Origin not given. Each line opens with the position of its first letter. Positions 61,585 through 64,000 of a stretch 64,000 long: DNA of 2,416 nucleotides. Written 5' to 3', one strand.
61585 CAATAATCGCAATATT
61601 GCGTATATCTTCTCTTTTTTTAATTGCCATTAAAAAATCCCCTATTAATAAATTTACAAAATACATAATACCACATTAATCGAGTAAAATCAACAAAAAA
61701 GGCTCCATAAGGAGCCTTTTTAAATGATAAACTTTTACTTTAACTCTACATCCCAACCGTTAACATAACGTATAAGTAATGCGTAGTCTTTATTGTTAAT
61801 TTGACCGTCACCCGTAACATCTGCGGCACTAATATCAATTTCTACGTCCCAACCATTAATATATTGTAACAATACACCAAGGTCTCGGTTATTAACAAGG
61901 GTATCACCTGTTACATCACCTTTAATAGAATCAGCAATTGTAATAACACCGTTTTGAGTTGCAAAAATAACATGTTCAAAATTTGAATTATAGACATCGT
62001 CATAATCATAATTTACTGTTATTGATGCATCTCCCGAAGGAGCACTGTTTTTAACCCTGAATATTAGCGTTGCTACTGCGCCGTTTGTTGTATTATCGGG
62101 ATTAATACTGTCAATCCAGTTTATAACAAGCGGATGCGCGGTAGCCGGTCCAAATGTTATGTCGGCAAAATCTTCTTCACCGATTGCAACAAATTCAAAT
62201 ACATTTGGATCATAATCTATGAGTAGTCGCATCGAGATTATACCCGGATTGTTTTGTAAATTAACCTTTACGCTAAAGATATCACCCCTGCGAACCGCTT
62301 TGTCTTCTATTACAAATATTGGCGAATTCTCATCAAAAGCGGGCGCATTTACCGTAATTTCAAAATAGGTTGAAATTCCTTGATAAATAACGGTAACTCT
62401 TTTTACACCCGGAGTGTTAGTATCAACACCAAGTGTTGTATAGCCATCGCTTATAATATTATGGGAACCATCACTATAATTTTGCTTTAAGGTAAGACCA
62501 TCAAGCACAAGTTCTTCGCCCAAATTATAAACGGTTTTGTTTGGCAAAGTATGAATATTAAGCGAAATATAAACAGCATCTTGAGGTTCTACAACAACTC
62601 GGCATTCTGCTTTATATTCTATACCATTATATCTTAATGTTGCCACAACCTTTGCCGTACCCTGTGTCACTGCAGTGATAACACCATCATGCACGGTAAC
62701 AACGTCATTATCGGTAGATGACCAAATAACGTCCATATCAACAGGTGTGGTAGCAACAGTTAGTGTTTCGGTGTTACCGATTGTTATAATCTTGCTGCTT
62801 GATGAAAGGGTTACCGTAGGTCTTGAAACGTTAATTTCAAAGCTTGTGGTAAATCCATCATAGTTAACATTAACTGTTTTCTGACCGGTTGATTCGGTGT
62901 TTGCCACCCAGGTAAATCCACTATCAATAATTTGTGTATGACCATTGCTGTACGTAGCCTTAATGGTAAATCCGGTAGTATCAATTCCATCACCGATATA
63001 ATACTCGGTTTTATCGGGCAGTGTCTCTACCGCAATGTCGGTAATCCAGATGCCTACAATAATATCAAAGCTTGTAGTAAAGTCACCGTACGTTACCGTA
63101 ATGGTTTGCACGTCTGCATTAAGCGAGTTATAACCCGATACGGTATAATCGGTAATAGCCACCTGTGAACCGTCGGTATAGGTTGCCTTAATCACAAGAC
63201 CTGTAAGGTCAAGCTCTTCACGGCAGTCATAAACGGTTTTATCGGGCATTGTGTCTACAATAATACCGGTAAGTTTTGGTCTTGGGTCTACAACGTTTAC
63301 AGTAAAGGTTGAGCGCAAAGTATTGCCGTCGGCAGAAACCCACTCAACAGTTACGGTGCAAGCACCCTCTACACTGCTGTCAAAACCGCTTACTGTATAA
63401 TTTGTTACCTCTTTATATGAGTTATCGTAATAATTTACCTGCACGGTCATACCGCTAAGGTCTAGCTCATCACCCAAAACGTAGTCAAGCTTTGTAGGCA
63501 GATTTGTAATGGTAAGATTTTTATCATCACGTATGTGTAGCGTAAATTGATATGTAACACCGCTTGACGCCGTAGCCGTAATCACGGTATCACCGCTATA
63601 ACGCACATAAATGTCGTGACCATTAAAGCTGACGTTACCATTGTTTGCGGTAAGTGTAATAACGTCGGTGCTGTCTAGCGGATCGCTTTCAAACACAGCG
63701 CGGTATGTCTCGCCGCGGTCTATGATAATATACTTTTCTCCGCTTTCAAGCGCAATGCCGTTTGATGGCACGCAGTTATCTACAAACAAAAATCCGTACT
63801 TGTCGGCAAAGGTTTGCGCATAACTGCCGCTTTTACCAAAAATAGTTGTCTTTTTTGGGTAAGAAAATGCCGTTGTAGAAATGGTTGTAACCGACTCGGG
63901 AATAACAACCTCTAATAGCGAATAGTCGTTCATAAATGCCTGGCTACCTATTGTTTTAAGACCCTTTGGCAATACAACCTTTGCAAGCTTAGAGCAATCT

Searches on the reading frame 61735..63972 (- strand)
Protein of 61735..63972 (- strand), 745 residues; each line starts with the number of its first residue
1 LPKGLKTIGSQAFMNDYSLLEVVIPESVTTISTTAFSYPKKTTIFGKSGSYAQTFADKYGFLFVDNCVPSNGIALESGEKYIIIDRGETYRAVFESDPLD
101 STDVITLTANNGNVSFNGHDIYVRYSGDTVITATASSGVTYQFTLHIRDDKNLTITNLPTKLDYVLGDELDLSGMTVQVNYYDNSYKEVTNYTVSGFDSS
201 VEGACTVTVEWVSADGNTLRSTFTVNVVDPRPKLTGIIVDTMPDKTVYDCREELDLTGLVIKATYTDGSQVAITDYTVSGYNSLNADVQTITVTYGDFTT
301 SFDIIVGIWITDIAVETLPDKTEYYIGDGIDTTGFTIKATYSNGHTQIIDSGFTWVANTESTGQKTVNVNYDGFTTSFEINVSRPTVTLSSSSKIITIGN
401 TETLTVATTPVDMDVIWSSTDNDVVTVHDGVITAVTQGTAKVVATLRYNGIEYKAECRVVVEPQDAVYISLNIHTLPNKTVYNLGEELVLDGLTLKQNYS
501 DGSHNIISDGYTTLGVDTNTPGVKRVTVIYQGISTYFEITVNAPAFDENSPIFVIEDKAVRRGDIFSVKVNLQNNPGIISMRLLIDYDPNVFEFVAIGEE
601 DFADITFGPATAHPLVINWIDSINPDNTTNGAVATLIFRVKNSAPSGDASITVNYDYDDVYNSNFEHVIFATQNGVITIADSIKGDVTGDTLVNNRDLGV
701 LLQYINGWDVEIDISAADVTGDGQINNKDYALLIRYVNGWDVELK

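Call 63: search_protein_families(library=pfam, proteins=[window:61735-63972:-], max_evalue=0.00001)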
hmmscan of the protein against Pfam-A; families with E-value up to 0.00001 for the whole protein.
window:61735-63972:- (745 aa): 4 families
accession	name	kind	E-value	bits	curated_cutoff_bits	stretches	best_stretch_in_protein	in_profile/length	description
PF07523.18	Big_3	-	1.9e-38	131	21.2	3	243-306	3-68/68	Bacterial Ig-like domain (group 3)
PF00404.24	Dockerin_1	-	9.8e-12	45.3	22.9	1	684-738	1-57/57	Dockerin type I domain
PF00963.24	Cohesin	-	9.4e-09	36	24.1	1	555-654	5-115/139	Cohesin domain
PF02368.24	Big_2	-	2.6e-06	27.8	22.8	1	386-446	4-68/79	Bacterial Ig-like domain (group 2)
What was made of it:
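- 61735..63972 (-): 745-aa protein with Big_3, Big_2, Cohesin and Dockerin_1 domains. It is a possible docking partner for the G6 dockerin. call 63: Cohesin 36.0 bits against 24.1; Dockerin_1 45.3 bits against 22.9.
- On Cohesin-dockerin (cellulosome-type) display: A Cohesin domain is present at 61735-63972 (call 63).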
